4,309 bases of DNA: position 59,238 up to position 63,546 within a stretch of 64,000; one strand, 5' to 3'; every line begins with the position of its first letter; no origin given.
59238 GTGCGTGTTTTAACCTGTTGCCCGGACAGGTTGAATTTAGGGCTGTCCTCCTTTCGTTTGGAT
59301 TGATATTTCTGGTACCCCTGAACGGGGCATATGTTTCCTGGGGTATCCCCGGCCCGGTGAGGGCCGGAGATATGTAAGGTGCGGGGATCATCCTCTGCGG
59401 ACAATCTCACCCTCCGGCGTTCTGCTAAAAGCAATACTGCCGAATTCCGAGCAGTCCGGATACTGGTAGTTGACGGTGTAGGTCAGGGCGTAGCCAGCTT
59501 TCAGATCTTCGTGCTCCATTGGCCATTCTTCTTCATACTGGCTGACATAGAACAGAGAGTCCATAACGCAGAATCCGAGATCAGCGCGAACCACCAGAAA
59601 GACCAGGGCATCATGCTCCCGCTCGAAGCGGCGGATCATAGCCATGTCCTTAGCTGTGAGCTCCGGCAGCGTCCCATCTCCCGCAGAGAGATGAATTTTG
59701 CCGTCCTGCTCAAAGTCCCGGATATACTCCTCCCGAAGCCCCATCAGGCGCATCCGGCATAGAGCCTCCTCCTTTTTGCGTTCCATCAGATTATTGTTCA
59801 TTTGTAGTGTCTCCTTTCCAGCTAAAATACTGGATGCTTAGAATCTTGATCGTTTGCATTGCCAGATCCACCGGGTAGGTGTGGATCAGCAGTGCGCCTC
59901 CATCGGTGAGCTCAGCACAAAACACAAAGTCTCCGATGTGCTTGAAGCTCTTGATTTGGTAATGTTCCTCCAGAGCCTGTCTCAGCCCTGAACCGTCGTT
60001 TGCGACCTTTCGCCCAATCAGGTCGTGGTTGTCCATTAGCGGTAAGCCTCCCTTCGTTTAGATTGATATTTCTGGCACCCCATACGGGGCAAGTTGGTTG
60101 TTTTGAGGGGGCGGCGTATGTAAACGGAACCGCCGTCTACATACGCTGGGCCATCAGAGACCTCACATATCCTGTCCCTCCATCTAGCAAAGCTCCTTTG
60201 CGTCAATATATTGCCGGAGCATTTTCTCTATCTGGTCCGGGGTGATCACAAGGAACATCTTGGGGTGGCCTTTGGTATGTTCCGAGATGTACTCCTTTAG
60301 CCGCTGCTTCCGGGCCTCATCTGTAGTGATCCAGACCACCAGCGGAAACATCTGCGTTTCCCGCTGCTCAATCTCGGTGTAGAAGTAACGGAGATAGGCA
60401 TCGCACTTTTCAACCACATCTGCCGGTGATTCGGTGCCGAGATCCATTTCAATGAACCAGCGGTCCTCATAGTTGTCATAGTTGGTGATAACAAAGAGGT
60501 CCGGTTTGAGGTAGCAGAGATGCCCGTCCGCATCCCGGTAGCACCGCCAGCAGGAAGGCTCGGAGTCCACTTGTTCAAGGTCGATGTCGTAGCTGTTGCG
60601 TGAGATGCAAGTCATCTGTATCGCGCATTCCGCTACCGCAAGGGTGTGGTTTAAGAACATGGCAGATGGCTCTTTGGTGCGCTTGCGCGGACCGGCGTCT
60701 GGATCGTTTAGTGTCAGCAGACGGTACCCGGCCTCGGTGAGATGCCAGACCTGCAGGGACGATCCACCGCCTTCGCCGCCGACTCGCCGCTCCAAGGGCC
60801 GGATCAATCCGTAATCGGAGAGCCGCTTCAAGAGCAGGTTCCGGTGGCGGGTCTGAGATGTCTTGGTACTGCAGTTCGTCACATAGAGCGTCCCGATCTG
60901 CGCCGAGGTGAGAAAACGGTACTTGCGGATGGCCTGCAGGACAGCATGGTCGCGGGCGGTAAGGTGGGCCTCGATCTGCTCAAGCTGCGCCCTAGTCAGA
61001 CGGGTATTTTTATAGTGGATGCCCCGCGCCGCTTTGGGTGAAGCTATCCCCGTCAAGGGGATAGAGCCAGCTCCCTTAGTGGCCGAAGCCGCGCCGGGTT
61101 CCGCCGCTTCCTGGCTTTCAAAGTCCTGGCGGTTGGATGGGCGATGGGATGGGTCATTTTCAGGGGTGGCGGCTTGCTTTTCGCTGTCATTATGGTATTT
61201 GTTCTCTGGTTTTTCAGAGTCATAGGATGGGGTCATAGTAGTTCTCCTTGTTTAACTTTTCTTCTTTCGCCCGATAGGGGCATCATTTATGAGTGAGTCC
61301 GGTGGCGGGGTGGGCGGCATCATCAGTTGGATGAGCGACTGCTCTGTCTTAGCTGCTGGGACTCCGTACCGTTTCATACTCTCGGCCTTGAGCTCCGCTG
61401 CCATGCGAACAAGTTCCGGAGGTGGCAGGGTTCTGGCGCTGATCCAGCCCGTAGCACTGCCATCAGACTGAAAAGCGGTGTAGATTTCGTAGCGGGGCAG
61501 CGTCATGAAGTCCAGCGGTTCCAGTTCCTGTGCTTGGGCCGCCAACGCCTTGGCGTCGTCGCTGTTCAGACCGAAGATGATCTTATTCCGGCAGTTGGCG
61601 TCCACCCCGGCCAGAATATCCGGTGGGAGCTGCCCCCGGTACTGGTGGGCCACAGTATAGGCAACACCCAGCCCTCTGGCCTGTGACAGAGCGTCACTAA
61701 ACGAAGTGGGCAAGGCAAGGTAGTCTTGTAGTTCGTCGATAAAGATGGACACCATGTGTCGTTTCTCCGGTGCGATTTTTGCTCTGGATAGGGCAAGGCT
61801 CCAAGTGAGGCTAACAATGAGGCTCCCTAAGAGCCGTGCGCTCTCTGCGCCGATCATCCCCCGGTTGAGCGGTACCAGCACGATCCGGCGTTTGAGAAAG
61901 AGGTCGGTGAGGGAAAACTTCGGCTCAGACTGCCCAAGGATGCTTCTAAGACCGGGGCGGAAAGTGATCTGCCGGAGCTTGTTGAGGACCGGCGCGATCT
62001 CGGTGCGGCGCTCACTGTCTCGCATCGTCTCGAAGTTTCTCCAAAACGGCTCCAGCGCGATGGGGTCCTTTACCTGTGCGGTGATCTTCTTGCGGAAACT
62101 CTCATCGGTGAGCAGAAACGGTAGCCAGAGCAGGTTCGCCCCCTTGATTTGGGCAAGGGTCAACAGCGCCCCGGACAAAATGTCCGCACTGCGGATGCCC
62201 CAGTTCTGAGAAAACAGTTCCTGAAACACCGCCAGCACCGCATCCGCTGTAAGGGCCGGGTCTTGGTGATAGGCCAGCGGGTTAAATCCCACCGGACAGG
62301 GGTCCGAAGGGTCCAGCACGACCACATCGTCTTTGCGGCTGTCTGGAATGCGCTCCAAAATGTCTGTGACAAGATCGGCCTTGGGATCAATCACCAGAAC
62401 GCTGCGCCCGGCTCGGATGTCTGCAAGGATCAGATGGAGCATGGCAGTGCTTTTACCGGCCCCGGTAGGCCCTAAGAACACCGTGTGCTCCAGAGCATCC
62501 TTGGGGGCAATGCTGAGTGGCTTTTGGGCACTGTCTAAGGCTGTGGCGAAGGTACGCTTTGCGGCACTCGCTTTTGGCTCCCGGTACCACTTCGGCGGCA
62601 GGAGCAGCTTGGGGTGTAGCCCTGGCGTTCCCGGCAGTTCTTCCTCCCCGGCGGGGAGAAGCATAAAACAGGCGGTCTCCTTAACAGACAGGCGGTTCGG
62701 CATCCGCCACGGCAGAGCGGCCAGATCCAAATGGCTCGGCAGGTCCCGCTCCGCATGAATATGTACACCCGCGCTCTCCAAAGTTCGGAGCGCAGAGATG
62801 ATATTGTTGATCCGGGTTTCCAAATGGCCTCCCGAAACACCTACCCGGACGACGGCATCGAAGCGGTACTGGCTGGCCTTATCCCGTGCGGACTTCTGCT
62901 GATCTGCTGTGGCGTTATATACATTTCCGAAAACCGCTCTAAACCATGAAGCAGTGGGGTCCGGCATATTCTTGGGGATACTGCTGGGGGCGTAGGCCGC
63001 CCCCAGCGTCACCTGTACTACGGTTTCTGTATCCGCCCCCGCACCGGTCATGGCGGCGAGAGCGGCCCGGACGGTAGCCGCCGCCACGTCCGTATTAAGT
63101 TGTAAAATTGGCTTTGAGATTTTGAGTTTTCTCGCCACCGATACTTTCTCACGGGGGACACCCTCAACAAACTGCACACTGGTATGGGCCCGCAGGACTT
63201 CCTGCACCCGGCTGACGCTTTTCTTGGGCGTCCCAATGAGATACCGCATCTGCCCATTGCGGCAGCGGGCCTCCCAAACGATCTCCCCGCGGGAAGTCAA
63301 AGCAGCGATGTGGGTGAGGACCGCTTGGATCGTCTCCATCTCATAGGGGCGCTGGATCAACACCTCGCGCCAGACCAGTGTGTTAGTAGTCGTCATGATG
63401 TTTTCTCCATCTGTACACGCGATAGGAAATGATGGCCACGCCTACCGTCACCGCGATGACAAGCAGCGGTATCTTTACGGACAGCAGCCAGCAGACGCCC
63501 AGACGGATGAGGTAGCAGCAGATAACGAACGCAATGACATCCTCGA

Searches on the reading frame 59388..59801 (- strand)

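Call 23: search_protein_families(library=pfam, proteins=[window:59388-59801:-], max_evalue=0.01)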
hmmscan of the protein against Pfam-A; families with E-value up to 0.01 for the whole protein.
window:59388-59801:- (137 aa): 1 family
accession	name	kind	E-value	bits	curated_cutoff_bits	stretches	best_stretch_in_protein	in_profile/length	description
PF16572.11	HlyD_D4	-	0.0025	18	26.4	1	11-36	30-55/55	Long alpha hairpin domain of cation efflux system protein, CusB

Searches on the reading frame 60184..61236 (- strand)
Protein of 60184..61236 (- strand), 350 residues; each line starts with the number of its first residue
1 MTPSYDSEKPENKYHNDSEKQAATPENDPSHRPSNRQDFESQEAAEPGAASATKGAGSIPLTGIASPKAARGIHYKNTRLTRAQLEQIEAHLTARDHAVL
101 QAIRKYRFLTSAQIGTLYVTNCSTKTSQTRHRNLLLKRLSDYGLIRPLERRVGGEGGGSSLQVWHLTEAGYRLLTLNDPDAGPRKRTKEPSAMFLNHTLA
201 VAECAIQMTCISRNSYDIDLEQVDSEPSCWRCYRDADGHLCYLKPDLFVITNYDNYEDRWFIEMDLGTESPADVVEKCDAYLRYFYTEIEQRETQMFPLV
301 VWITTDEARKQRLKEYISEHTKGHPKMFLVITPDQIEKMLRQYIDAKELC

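Call 23: search_protein_families(library=pfam, proteins=[window:60184-61236:-], max_evalue=0.01)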
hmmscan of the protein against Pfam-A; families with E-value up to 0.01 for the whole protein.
window:60184-61236:- (350 aa): 1 family
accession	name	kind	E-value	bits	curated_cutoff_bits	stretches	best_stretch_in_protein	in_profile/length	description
PF13814.12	Replic_Relax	-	2.7e-38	132.4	25.3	1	100-300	1-191/191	Replication-relaxation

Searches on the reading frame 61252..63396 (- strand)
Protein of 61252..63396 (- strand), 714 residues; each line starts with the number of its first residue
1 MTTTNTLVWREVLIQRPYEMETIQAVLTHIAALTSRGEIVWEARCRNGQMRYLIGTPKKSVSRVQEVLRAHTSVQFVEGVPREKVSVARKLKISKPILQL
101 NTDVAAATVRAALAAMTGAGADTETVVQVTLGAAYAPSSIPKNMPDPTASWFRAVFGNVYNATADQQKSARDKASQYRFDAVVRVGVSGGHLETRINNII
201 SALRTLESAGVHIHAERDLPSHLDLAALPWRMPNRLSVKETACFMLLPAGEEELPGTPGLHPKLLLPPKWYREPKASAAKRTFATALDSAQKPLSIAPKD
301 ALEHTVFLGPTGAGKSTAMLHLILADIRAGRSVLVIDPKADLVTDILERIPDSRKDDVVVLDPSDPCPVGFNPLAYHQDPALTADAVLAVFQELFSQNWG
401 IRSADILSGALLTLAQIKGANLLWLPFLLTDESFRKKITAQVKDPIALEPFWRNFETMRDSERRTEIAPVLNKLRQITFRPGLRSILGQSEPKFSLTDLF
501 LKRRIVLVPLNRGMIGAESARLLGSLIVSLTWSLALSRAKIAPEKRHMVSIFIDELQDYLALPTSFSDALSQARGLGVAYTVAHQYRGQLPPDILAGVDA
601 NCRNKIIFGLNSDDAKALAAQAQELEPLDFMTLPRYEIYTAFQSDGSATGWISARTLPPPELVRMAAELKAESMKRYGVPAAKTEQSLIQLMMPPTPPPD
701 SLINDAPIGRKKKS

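Call 23: search_protein_families(library=pfam, proteins=[window:61252-63396:-], max_evalue=0.01)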
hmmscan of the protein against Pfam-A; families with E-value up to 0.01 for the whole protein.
window:61252-63396:- (714 aa): 6 families
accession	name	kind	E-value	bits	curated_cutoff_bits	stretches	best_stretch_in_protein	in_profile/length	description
PF02534.20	T4SS-DNA_transf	-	7.1e-07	28.9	20.1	1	302-398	44-139/468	Type IV secretory system Conjugative DNA transfer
PF10412.15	TrwB_AAD_bind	-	1.3e-06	28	20.5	1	295-609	8-309/387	Type IV secretion-system coupling protein DNA-binding domain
PF25199.1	nSTAND_NTPase5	-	3.4e-06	27.4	34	1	288-363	23-104/145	Novel STAND NTPase 5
PF01935.23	DUF87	-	0.00037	21.1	23.2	1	293-375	13-84/220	Helicase HerA, central domain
PF00270.35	DEAD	-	0.00055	20.2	26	1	303-351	15-66/167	DEAD/DEAH box helicase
PF12846.13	AAA_10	-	0.0012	18.4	27.5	1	303-361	22-80/362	AAA-like domain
